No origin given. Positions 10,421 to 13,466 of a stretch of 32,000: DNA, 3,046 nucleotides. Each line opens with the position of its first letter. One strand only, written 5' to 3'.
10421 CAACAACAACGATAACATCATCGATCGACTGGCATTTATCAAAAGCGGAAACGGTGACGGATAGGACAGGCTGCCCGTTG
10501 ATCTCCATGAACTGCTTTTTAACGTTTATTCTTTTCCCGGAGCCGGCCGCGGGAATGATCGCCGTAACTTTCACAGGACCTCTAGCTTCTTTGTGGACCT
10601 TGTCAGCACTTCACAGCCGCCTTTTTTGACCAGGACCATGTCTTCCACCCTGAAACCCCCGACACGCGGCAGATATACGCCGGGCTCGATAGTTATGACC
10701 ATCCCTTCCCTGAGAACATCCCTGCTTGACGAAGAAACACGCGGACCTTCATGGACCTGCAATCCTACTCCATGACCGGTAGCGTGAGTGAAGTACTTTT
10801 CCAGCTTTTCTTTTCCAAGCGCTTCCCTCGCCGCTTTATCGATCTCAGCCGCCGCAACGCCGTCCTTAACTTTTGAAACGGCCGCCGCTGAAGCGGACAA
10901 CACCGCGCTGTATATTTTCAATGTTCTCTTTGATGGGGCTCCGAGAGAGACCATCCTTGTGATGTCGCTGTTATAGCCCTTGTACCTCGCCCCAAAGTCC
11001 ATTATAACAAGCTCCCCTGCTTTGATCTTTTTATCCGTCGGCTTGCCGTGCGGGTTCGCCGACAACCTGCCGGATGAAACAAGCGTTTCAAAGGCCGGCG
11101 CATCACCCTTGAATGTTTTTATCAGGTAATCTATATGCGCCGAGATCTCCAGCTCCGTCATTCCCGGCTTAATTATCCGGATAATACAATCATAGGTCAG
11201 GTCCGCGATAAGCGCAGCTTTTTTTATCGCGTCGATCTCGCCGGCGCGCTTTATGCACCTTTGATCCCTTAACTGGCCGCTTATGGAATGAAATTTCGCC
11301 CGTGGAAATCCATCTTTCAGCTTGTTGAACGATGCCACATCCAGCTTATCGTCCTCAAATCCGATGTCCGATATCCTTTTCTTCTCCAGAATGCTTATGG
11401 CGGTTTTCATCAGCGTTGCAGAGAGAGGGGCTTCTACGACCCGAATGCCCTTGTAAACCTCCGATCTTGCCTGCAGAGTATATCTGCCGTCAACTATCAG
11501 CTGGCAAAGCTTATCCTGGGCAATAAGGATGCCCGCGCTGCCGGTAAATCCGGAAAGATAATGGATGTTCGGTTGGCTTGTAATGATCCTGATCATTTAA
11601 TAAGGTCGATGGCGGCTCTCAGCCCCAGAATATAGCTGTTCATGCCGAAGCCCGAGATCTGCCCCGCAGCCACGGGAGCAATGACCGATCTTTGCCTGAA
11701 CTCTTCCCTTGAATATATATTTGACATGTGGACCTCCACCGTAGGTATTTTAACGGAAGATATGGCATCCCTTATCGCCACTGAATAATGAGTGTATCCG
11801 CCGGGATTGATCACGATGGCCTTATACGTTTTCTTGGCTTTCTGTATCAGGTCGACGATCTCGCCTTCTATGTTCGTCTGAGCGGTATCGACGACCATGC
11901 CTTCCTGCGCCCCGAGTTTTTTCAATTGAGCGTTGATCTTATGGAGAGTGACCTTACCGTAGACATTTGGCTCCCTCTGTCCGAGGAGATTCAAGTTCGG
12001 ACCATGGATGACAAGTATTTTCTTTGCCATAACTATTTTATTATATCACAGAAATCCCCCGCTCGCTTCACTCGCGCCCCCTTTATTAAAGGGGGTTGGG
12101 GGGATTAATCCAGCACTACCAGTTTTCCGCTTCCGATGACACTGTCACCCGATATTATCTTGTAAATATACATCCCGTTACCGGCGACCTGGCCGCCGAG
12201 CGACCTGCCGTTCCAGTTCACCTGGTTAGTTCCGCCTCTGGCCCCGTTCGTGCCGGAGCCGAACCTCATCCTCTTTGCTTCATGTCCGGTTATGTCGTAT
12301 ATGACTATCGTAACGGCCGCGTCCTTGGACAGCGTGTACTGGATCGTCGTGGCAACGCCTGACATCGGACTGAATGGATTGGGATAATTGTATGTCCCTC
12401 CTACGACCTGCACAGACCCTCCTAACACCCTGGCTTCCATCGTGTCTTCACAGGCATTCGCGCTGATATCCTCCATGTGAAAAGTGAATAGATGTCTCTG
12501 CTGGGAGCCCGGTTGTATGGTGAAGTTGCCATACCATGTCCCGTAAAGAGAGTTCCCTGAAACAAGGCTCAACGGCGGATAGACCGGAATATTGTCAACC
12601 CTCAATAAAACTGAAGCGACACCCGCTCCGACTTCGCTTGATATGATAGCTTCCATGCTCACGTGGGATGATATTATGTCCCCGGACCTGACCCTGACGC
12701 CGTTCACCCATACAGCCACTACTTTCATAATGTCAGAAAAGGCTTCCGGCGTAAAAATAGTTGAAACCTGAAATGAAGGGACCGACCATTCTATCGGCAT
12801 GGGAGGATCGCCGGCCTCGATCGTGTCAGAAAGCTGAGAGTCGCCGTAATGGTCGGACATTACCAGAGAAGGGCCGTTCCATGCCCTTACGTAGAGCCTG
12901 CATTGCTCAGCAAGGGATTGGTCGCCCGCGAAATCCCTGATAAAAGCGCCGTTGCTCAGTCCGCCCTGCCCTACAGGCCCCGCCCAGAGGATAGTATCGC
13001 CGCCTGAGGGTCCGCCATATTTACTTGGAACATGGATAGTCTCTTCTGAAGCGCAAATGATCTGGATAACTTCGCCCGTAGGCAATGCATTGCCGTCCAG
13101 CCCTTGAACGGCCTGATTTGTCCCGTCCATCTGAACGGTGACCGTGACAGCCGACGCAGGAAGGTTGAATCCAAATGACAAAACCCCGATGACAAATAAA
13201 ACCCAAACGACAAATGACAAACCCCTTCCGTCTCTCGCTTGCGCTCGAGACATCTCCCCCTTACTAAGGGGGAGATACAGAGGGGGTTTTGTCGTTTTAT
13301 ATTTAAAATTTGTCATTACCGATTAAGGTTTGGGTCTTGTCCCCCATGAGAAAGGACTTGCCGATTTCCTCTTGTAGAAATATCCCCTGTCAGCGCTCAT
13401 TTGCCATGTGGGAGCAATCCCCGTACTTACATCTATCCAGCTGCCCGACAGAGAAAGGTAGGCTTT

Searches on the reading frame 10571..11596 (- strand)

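Call 5: search_protein_families(library=pfam, proteins=[window:10571-11596:-], max_evalue=0.01)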
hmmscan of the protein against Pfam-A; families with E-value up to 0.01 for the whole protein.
window:10571-11596:- (341 aa): 2 families
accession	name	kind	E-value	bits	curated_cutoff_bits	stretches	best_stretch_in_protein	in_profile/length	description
PF00557.29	Peptidase_M24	-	1.7e-63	214.6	23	1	123-324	2-207/208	Metallopeptidase family M24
PF01321.24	Creatinase_N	-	2.3e-17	64.2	22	1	4-115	18-128/128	Creatinase/Prolidase N-terminal domain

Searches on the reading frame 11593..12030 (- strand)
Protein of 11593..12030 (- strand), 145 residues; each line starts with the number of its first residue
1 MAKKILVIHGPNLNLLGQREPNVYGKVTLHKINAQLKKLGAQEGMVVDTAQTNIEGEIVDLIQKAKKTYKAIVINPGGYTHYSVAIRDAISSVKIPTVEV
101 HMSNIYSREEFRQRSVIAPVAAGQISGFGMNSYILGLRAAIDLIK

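Call 5: search_protein_families(library=pfam, proteins=[window:11593-12030:-], max_evalue=0.01)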
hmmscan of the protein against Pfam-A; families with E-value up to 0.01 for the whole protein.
window:11593-12030:- (145 aa): 2 families
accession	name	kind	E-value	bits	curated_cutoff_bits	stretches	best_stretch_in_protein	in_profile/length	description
PF01220.24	DHquinase_II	-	1.8e-59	199.8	23.3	1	4-140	1-137/138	Dehydroquinase class II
PF06068.19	TIP49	-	0.0044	16.7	23.8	1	32-110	13-93/347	TIP49 P-loop domain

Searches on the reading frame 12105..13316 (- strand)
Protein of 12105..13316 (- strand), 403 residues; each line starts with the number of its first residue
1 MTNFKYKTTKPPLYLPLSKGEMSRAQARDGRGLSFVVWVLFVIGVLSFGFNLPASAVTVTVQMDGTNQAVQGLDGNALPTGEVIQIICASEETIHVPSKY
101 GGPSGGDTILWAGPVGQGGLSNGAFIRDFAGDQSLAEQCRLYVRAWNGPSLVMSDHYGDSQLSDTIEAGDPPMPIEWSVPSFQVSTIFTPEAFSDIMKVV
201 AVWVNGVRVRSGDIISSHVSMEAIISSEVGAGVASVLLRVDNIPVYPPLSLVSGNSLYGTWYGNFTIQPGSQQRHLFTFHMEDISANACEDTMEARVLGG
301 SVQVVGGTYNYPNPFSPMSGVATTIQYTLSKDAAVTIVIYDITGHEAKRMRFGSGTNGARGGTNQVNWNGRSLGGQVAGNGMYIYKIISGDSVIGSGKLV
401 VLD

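Call 4: search_protein_families(library=pfam, proteins=[window:12105-13316:-], max_evalue=1)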
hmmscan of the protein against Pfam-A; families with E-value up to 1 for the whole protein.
window:12105-13316:- (403 aa): 4 families
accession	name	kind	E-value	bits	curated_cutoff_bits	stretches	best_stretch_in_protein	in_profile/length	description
PF13860.13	FlgD_ig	-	6.8e-07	29.6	27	1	321-386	10-72/79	FlgD Ig-like domain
PF08805.16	PilS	-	0.0014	19.1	22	1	252-307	48-106/138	PilS N terminal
PF18962.6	Por_Secre_tail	-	0.044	14.5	27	1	311-399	2-73/75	Secretion system C-terminal sorting domain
PF16537.11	T2SSB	-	0.13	12.3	28.4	1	202-226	20-44/60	Type II secretion system protein B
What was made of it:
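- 12105..13316 (-): S7: same N-domain as S3 and S5 (53% identity) followed by a T9SS type A sorting domain at 12114..12386. The true start is probably at 13253. It is the third member of the recurring three-gene module. Pfam FlgD_ig (call 4).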

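Call 74: search_protein_families(library=ncbifam, proteins=[window:12105-13316:-], max_evalue=0.01)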
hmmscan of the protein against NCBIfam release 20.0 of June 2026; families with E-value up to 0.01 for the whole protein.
window:12105-13316:- (403 aa): 5 families
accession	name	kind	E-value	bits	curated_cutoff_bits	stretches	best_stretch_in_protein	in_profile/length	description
NF033707.1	T9SS_sortase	equivalog_domain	5.5e-10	37.5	420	1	274-388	965-1076/1095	type IX secretion system sortase PorU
TIGR04183.1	Por_Secre_tail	domain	3.9e-08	33.2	23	1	311-401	2-71/72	T9SS type A sorting domain-containing protein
NF052323.1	T9SSA_dep_M6i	equivalog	0.00025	19.1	600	1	308-372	958-1014/1043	T9SS-dependent M6-like inactivated metalloprotease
NF009276.0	PRK12633.1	equivalog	0.0021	17.8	383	1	313-391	108-183/234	flagellar basal body rod modification protein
NF005176.1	PRK06655.1-1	equivalog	0.007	16.3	230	0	331-387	95-147/197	flagellar hook assembly protein FlgD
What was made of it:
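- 12105..13316 (-): TIGR04183 at 33.2 bits against a cut-off of 23 (call 74).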
